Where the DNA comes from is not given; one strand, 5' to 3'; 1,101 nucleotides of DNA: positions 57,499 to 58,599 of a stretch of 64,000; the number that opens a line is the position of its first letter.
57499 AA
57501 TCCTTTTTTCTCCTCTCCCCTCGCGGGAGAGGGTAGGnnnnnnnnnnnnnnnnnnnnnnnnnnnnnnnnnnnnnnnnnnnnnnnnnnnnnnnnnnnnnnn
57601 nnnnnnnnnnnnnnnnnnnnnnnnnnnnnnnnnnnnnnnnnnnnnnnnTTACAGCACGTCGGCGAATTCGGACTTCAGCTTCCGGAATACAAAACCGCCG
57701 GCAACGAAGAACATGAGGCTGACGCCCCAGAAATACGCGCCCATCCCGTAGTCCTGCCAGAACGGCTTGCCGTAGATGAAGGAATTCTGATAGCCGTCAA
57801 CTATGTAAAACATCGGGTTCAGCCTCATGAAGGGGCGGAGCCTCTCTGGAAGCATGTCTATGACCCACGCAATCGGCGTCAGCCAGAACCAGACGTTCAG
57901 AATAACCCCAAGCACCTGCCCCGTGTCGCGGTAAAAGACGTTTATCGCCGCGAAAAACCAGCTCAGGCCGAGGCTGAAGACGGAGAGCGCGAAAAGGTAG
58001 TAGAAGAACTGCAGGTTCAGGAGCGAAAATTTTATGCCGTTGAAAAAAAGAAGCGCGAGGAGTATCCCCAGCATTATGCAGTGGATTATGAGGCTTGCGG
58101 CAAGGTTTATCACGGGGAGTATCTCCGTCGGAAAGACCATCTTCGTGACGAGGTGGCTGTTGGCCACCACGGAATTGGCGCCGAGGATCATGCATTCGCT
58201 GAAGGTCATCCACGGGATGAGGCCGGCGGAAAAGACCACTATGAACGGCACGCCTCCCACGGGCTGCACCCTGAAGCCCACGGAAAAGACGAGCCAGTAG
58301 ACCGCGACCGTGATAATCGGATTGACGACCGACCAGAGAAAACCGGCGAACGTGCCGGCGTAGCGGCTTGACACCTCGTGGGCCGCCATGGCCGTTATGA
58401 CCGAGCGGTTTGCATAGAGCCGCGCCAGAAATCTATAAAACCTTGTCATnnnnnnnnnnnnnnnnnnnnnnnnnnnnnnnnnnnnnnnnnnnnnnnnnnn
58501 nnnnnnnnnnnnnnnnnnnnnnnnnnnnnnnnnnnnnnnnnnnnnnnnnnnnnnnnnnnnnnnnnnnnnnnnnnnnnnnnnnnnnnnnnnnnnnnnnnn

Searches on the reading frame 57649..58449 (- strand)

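Call 11: search_protein_families(library=pfam, proteins=[window:57649-58449:-])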
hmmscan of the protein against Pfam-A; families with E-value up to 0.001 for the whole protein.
window:57649-58449:- (266 aa): 1 family
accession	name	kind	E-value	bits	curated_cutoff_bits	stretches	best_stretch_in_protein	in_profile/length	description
PF01061.29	ABC2_membrane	-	2.8e-16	60.1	26.9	1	18-223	3-209/211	ABC-2 type transporter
